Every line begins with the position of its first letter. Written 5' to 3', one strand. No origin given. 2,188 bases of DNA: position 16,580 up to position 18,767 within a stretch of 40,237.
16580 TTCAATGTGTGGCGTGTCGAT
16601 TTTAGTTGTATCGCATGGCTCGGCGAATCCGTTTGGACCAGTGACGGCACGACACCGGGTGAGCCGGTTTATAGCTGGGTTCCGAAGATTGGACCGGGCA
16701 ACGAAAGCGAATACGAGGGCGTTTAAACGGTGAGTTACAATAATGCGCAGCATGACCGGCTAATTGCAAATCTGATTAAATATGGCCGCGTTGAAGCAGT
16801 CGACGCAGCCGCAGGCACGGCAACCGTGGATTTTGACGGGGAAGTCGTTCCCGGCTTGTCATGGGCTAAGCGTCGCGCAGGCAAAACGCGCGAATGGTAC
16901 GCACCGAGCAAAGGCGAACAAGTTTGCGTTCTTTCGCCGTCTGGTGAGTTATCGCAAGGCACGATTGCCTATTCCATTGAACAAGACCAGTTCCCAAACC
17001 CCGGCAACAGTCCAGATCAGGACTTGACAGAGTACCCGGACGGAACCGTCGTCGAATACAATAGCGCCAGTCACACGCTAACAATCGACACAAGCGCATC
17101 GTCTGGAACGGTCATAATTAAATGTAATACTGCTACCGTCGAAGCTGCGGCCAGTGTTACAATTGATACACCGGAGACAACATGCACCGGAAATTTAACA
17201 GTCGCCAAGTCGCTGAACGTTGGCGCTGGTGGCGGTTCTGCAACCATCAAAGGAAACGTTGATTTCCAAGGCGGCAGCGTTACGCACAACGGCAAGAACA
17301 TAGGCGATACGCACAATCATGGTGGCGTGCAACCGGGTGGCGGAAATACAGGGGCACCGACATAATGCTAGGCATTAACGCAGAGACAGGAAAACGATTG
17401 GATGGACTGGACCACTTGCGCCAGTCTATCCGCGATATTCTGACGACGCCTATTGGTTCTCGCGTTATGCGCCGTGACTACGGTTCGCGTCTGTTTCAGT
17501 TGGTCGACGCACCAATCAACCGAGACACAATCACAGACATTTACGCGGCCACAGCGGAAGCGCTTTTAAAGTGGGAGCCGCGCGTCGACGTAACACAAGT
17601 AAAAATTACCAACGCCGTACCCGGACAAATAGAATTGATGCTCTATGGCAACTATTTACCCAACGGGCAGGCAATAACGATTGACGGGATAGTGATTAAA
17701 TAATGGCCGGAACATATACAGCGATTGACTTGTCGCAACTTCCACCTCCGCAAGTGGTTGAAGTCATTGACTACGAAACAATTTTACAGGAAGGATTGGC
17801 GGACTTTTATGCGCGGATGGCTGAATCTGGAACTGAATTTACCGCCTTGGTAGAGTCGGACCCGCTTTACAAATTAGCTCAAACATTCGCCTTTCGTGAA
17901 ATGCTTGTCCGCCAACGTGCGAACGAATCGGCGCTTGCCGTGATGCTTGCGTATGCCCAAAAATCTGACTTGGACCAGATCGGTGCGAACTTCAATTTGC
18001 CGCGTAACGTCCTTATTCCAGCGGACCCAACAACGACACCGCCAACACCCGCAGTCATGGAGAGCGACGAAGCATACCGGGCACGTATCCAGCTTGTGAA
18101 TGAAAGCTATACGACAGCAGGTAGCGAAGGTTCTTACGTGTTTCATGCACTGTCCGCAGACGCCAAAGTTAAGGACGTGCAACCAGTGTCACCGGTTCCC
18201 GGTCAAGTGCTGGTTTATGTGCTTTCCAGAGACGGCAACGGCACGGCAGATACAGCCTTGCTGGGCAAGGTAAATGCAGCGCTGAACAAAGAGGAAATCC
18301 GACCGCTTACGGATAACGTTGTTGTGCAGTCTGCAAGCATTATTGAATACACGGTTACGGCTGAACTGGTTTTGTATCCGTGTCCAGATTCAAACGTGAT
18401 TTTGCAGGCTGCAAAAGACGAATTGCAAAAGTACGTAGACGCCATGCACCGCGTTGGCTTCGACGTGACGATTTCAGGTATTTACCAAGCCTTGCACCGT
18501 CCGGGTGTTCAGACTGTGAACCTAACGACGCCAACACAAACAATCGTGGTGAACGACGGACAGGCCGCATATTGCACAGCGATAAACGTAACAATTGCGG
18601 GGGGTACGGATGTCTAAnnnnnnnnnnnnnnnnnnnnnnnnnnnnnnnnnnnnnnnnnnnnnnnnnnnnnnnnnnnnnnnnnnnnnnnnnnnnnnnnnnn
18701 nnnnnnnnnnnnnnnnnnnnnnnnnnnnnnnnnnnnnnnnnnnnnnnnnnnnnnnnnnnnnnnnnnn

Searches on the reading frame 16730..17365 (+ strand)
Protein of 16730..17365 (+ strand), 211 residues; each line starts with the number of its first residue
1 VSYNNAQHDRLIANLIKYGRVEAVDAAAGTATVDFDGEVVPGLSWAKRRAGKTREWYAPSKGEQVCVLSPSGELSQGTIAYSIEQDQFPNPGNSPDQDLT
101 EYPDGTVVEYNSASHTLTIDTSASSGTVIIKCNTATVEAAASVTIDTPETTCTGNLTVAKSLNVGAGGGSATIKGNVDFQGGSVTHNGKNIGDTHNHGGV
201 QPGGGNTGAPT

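Call 114: search_protein_families(library=pfam, max_evalue=0.001, proteins=[window:16730-17365:+])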
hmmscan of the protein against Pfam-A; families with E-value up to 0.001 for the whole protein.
window:16730-17365:+ (211 aa): 3 families
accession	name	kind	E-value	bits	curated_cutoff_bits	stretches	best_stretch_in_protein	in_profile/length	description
PF18715.7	Phage_spike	-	9.7e-16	57.9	28.2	1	132-187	2-53/53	Phage spike trimer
PF04717.18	Phage_base_V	-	2.4e-08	34.6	23.8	1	19-80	3-71/75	Type VI secretion system/phage-baseplate injector OB domain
PF18946.5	Apex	-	5.5e-05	23.6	20.8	1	193-210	5-22/23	GpV Apex motif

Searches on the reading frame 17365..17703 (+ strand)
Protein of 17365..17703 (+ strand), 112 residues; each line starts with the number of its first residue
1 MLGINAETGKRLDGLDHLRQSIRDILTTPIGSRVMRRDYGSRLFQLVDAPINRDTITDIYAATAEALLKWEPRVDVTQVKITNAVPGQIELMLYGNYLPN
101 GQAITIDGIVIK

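Call 114: search_protein_families(library=pfam, max_evalue=0.001, proteins=[window:17365-17703:+])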
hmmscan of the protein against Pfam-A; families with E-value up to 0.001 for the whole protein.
window:17365-17703:+ (112 aa): 2 families
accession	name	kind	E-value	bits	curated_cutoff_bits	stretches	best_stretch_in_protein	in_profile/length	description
PF04965.19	GPW_gp25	-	1e-18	67.3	27.2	1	14-82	3-71/96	Baseplate wedge protein gp25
PF10934.14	Sheath_initiator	-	0.00037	21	32.9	1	7-82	15-92/104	Contractile injection system sheath initiator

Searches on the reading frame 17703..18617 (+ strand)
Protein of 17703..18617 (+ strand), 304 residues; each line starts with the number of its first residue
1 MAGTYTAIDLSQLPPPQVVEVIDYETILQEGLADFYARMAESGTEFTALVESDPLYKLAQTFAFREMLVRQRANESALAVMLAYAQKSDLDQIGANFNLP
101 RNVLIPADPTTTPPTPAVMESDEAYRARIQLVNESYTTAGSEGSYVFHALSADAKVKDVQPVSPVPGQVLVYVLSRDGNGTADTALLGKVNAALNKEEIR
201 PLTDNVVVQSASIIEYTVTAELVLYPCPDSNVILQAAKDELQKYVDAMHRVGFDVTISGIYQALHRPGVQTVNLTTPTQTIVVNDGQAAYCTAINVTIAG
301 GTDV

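Call 114: search_protein_families(library=pfam, max_evalue=0.001, proteins=[window:17703-18617:+])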
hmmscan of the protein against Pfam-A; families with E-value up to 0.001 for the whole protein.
window:17703-18617:+ (304 aa): 1 family
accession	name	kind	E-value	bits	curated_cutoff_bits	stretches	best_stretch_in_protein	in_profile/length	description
PF04865.19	Baseplate_J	-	1.8e-24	86.9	21.1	1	119-261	112-253/255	Baseplate J-like protein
